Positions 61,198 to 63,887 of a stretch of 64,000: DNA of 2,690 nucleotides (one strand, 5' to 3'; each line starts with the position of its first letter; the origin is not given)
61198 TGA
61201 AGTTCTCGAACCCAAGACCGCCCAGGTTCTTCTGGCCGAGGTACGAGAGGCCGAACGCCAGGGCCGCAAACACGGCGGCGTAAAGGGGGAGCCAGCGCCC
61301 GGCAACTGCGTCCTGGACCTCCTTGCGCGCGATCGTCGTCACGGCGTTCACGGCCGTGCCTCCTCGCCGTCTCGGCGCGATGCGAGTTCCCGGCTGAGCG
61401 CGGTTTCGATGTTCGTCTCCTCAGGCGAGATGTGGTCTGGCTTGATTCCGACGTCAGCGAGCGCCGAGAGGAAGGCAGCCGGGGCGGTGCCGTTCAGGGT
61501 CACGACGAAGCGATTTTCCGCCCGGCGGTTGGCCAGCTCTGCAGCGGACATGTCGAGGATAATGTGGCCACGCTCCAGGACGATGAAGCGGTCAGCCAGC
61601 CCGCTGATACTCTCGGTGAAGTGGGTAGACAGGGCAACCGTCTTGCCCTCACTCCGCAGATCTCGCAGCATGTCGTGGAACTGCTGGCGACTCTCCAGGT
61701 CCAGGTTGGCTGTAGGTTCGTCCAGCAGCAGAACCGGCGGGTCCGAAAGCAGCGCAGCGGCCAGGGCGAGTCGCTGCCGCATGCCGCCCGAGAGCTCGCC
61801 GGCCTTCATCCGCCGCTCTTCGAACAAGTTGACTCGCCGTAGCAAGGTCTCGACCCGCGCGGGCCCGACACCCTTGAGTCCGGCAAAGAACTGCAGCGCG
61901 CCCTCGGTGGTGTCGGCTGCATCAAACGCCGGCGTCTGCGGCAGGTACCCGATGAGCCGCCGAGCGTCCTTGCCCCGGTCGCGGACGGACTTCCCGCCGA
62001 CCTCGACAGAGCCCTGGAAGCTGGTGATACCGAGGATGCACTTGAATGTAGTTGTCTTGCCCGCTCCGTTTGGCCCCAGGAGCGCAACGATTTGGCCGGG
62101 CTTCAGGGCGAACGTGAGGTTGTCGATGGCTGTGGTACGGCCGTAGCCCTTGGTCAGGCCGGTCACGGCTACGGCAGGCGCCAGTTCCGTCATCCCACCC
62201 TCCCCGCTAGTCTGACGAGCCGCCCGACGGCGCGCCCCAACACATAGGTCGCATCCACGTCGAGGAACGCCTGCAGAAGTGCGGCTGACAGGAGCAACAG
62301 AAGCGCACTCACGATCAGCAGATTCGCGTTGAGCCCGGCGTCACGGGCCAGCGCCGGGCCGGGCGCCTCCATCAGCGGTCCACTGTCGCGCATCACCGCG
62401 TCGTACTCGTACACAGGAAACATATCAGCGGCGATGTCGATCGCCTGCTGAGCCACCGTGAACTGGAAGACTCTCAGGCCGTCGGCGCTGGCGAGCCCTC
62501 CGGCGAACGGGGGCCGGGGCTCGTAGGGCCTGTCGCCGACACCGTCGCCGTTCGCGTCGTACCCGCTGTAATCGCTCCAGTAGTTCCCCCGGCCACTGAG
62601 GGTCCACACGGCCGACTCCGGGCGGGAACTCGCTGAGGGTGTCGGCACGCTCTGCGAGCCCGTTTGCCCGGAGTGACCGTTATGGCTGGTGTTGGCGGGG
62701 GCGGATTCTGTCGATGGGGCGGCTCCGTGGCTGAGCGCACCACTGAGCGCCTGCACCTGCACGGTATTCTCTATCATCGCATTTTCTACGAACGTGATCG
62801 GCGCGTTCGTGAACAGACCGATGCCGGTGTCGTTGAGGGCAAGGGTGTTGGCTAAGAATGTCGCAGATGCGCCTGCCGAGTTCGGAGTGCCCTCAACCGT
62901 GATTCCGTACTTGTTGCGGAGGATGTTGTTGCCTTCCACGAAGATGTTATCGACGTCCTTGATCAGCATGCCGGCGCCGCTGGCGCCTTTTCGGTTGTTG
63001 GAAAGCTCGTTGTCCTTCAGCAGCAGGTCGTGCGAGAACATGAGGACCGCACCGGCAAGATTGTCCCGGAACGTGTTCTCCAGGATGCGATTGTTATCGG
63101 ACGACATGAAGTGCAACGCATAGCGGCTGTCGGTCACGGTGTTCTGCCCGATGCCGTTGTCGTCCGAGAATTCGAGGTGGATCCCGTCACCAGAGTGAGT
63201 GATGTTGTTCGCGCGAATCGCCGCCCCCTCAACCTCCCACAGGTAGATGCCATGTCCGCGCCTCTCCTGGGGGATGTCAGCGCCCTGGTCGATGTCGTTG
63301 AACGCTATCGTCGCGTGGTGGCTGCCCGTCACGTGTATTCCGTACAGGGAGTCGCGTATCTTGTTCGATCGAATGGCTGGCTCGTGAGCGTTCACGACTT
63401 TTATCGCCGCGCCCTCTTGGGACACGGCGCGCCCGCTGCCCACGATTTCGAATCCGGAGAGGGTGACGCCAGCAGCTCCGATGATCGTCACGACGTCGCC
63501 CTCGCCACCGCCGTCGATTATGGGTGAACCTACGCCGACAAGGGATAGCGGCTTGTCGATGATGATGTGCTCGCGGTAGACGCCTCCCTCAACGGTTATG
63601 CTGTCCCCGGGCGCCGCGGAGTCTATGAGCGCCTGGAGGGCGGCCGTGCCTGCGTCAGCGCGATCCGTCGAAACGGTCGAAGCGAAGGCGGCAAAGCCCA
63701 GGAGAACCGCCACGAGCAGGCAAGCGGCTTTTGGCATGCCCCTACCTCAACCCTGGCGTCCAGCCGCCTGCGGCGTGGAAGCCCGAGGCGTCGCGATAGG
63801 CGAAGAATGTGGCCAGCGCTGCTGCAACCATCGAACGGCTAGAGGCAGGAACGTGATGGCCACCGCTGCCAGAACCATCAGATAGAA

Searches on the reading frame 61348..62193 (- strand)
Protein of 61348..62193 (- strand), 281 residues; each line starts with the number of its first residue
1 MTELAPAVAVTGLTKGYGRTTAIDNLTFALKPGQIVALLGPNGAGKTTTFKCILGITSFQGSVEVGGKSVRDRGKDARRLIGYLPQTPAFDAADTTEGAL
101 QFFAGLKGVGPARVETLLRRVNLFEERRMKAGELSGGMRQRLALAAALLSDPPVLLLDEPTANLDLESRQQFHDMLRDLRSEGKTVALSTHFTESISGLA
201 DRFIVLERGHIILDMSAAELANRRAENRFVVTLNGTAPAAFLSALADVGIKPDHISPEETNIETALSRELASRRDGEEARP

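Call 39: search_protein_families(library=pfam, proteins=[window:61348-62193:-], max_evalue=0.00001)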
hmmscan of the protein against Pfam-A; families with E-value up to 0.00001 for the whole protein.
window:61348-62193:- (281 aa): 3 families
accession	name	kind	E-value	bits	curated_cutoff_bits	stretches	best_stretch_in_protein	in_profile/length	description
PF00005.33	ABC_tran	-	4e-31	108.9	25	1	24-162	2-137/137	ABC transporter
PF13304.12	AAA_21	-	2e-13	51.6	27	1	130-191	234-298/304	AAA domain, putative AbiEii toxin, Type IV TA system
PF02463.25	SMC_N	-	5.3e-07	29.7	40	0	122-184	125-191/220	RecF/RecN/SMC N terminal domain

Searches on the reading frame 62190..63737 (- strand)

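Call 39: search_protein_families(library=pfam, proteins=[window:62190-63737:-], max_evalue=0.00001)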
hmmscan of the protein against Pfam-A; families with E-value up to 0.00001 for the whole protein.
window:62190-63737:- (515 aa): 2 families
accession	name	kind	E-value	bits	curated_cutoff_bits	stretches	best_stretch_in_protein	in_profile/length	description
PF05048.19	NosD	-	1.3e-37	129.8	23.6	1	151-330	7-178/212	Periplasmic copper-binding protein (NosD)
PF13229.12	Beta_helix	-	1.9e-24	86.5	25.9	1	162-320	1-157/158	Right handed beta helix region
